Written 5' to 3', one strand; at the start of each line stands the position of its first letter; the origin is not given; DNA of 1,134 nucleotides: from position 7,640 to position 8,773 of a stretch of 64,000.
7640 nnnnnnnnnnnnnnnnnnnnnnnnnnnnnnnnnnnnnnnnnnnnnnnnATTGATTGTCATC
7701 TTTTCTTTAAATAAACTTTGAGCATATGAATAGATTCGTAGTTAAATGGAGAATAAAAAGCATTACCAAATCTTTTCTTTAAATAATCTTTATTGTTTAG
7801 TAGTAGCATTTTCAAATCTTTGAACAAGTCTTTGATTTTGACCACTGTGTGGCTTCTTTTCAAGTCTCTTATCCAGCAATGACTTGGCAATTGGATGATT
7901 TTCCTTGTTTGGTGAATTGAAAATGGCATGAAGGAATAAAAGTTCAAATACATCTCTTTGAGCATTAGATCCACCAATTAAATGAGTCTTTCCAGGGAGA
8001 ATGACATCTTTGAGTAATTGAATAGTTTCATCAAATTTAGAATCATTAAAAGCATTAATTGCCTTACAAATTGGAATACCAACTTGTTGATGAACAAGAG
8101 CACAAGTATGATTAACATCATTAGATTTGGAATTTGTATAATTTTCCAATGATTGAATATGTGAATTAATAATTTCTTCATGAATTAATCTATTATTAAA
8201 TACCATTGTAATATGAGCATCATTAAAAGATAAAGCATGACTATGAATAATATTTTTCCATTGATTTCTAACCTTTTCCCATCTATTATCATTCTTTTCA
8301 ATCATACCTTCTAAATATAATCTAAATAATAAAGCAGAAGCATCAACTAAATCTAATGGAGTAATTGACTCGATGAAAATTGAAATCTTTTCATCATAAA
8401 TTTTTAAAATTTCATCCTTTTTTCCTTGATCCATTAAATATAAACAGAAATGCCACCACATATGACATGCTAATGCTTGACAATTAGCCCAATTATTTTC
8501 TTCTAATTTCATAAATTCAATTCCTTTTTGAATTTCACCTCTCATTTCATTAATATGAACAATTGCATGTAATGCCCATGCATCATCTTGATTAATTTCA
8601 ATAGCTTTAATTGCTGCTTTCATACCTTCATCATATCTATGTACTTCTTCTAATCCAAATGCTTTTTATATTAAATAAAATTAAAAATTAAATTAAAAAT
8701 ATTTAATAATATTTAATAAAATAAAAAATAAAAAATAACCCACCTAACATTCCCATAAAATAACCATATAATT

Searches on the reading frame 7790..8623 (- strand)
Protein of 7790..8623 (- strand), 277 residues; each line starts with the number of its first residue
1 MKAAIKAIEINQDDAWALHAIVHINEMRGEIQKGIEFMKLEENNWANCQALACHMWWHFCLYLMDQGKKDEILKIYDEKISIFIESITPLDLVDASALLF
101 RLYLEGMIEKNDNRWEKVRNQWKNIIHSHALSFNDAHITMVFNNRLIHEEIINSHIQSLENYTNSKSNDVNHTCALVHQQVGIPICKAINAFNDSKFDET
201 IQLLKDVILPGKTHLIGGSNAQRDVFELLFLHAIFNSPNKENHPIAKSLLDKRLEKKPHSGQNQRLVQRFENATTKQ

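Call 7: search_protein_families(library=pfam, proteins=[window:7790-8623:-], max_evalue=0.01)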
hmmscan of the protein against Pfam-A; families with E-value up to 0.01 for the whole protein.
window:7790-8623:- (277 aa): 0 families

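Call 28: search_solved_structures(query=window:7790-8623:-, max_evalue=0.01)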
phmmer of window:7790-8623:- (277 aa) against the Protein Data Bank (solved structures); distinct sequences matched with E-value up to 0.01: 1.
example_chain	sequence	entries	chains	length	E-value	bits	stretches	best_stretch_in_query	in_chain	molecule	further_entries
7obi_A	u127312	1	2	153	0.0011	21.6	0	6-48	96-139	CTPR-rv4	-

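Call 29: search_protein_families(library=ncbifam, max_evalue=0.01, proteins=[window:7790-8623:-])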
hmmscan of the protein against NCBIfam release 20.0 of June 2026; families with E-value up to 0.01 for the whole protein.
window:7790-8623:- (277 aa): 0 families

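Call 44: search_dna_similar(query=window:7790-8623:-, collection=plasmids, mode=protein, max_rows=8, max_evalue=0.001)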
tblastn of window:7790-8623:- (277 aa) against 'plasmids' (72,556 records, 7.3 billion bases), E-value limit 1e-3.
Records with a match: 54; places in all: 55; records where one place covers at least 80% of the query: 52.
Best place of each record, by identity: <60% 54.
By first word of the organism name: Rhizobium 14; Sinorhizobium 12; Roseomonas 4; Skermanella 3; Streptomyces 3; Phyllobacterium 2; Cupriavidus 2; Agrobacterium 1; Nonomuraea 1; Mesorhizobium 1; and 11 more.
By predicted mobility (MOB-suite, as given by PLSDB): non-mobilizable 31; conjugative 13; mobilizable 10.
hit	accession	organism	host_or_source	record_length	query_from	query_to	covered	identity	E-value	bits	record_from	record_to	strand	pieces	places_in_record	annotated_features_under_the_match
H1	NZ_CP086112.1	Skermanella rosea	single cell,hydrocarbon-contaminated ...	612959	2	269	97%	34.3%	9e-37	145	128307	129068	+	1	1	tetratricopeptide repeat protein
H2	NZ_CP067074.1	Rhizobium sp. AB2/73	Phyla canescens,cell culture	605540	2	275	99%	33.6%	8e-38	148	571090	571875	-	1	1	tetratricopeptide repeat protein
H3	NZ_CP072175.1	Rhizobium sp. AB2/73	Phyla canescens,cell culture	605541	2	275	99%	33.6%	8e-38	148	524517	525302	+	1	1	tetratricopeptide repeat protein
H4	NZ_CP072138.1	Agrobacterium sp. S7/73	Phyla canescens,cell culture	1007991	2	275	99%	33.6%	8e-38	148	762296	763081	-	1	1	record has no annotation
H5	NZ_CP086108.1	Skermanella mucosa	single cell,crude oil contaminated ...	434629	2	269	97%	34.2%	3e-39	152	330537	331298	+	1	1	tetratricopeptide repeat protein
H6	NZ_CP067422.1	Skermanella sp. TT6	Homo sapiens,single cell,skin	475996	2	269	97%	33.2%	2e-34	138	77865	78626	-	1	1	tetratricopeptide repeat protein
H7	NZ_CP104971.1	Phyllobacterium zundukense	Vicia costata,cell culture,root nodule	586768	3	269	96%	30.5%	9e-30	125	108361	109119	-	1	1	tetratricopeptide repeat protein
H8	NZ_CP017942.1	Phyllobacterium zundukense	Oxytropis triphylla,cell culture,root ...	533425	3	276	99%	28.5%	2e-28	121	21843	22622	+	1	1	tetratricopeptide repeat protein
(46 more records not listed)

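Call 47: find_homologous_proteins(query=window:7790-8623:-, max_evalue=1e-10)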
Query window:7790-8623:- (277 aa): 53 proteins with E <= 1e-10 among 414 candidates.
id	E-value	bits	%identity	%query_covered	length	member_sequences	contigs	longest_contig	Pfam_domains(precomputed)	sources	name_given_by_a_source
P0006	4.1e-183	625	99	100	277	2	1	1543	-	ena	-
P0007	5.5e-96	339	55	97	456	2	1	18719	-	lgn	-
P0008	6.9e-92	326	54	98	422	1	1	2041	PF13428.13,PF07719.24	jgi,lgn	-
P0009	4.9e-48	182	39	97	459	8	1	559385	-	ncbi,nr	ncbi:TTC38 protein, partial [Crypturellus soui]|nr:TTC38 protein [Crypturellus soui]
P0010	9.1e-46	174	37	97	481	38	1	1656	-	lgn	-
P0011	2.2e-44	170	35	97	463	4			-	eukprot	eukprot:XP_014769666.1 PREDICTED: tetratricopeptide repeat protein 38-like [Octopus bimaculoides]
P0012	1.1e-43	168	37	97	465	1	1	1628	-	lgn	-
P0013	8.3e-43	165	35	97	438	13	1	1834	-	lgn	-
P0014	2.3e-42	163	36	97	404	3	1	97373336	PF17874.8,PF13428.13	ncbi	ncbi:tetratricopeptide repeat protein 38 isoform 2-T3 [Thomomys bottae]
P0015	2.4e-42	163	37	95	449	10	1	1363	-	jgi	jgi:tetratricopeptide (TPR) repeat protein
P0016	1.0e-41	161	34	99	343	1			-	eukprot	eukprot:m.238386 g.238386 ORF g.238386 m.238386 type:complete len:344 (+) comp40163_c0_seq15:814-184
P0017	2.5e-41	160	35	97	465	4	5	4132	-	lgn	-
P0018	1.2e-40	158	36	89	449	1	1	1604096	-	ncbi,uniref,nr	ncbi:DgyrCDS7067 [Dimorphilus gyrociliatus]|uniref:Tetratricopeptide repeat protein 38 n=1 Tax=Dimor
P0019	3.1e-40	156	34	97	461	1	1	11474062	-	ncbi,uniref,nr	ncbi:unnamed protein product [Bursaphelenchus okinawaensis]|uniref:Tetratricopeptide repeat protein 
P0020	9.5e-37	145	34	88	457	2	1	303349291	PF13428.13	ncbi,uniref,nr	ncbi:tetratricopeptide repeat protein 38 isoform X2 [Dromiciops gliroides]|uniref:tetratricopeptide 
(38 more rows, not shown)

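Call 48: find_encoding_contigs(protein=P0007, flank=10000, max_places=4)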
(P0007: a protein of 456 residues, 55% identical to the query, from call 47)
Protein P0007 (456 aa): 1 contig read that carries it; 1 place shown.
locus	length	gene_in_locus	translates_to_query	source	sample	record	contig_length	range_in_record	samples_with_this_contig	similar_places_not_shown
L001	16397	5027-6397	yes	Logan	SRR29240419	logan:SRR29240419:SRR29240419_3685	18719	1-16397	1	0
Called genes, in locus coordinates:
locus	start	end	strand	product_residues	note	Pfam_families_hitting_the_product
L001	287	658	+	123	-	-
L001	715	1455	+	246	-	-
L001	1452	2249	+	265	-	PF03200:Glyco_hydro_63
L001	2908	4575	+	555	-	PF06079:Apyrase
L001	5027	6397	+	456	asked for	-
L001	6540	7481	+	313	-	PF01585:G-patch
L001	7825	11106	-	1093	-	PF07719:TPR_2 (faint), PF13181:TPR_8 (faint), PF13424:TPR_12 (faint), PF13431:TPR_17 (faint), PF13176:TPR_7 (faint), PF13414:TPR_11 (faint), PF00515:TPR_1 (weak), PF25063:ARM_TT21_C (weak), +2 more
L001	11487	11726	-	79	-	-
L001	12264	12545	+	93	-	-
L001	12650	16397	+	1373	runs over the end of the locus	PF24161:CCDC39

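Call 49: find_encoding_contigs(protein=P0006, flank=10000, max_places=4)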
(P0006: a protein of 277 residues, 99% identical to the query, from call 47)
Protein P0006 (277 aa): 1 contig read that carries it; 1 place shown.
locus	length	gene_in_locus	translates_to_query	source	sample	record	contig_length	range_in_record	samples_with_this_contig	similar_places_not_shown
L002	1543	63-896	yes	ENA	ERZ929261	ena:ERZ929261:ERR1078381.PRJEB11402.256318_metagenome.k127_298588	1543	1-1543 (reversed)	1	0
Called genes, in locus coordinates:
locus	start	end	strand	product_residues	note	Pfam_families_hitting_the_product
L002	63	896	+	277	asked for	-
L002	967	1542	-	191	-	?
